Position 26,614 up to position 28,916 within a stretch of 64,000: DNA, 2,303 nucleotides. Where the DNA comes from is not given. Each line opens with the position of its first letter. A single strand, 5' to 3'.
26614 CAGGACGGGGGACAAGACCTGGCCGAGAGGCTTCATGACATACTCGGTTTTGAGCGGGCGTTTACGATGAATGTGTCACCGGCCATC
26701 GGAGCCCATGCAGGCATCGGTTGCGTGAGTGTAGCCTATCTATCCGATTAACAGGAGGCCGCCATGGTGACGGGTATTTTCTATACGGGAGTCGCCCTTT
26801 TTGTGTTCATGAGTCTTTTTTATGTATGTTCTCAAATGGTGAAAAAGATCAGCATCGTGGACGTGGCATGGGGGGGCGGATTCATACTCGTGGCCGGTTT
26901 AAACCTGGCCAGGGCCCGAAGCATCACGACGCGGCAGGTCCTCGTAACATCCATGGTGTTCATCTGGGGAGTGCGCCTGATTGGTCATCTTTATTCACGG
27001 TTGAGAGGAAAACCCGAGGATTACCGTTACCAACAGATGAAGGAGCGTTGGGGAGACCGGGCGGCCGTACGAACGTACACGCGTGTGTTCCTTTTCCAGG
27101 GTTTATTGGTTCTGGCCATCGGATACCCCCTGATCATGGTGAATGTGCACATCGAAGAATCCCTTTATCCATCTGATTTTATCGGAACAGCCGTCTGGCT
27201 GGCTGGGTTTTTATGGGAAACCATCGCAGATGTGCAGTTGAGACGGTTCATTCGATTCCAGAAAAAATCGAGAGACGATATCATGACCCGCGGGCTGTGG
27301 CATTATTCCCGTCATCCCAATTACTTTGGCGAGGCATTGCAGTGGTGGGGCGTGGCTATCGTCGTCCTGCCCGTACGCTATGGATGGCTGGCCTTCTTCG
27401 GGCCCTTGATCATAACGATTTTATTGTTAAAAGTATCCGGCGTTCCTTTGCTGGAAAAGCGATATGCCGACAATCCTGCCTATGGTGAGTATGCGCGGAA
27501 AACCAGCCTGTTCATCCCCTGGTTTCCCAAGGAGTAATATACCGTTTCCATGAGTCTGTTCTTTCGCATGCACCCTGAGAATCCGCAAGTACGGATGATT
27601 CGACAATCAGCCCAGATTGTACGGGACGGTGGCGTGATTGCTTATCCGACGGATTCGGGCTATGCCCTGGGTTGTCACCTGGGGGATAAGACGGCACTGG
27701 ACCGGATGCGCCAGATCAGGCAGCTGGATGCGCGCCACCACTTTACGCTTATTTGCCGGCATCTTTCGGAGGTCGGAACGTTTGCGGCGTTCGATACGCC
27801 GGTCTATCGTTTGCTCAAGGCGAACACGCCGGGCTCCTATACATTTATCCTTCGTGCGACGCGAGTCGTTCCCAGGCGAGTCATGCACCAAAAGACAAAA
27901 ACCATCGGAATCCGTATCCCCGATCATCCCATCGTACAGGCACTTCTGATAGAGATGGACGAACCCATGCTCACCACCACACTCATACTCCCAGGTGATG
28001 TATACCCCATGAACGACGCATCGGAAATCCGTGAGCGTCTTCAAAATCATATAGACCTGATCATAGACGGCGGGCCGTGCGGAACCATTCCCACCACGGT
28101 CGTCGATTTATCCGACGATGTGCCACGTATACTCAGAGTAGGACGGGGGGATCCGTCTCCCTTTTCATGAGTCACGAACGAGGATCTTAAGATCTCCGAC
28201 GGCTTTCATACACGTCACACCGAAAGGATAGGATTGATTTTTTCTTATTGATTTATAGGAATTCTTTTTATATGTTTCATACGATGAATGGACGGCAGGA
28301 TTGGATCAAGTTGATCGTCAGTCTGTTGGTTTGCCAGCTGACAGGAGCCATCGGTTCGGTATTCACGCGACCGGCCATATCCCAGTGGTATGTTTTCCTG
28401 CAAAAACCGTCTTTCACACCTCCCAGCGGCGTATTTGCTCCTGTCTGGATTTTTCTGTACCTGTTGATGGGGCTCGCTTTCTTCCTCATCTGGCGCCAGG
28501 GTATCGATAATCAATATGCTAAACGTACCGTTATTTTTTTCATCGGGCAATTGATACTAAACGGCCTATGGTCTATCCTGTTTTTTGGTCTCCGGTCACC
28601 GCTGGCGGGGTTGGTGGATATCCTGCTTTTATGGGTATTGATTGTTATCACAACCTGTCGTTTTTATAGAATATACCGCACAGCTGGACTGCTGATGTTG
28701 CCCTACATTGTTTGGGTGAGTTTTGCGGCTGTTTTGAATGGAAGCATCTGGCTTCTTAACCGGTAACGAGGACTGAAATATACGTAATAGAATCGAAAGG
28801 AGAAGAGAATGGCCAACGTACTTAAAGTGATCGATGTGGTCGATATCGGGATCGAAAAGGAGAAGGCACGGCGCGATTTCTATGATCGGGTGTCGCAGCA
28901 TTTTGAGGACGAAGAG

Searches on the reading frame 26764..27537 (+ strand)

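Call 8: search_protein_families(library=pfam, proteins=[window:26764-27537:+])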
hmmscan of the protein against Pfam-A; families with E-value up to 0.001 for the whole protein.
window:26764-27537:+ (257 aa): 4 families
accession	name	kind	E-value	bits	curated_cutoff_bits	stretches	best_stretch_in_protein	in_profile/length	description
PF06966.17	DUF1295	-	2.1e-67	227.5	20.4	1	19-247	1-235/235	Protein of unknown function (DUF1295)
PF02544.21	Steroid_dh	-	1.1e-08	35.7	22.6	1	131-212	33-115/150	3-oxo-5-alpha-steroid 4-dehydrogenase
PF04191.18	PEMT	-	1.1e-05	26.3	25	1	147-236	12-104/105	Phospholipid methyltransferase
PF04140.19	ICMT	-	8.9e-05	23.3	24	1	166-222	28-82/95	Isoprenylcysteine carboxyl methyltransferase (ICMT) family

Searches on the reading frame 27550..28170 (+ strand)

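Call 8: search_protein_families(library=pfam, proteins=[window:27550-28170:+])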
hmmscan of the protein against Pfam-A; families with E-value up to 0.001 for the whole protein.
window:27550-28170:+ (206 aa): 1 family
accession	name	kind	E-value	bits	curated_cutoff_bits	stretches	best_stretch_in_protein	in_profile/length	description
PF01300.24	Sua5_yciO_yrdC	-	9.6e-47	159.2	25.1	1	23-198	2-178/178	Telomere recombination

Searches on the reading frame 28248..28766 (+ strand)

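Call 10: search_protein_families(library=pfam, proteins=[window:28248-28766:+], max_evalue=0.00001)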
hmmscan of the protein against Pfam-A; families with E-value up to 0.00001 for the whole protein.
window:28248-28766:+ (172 aa): 1 family
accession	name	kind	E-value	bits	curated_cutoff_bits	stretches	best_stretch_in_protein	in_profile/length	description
PF03073.20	TspO_MBR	-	8.4e-48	162.2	24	1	26-169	2-145/145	TspO/MBR family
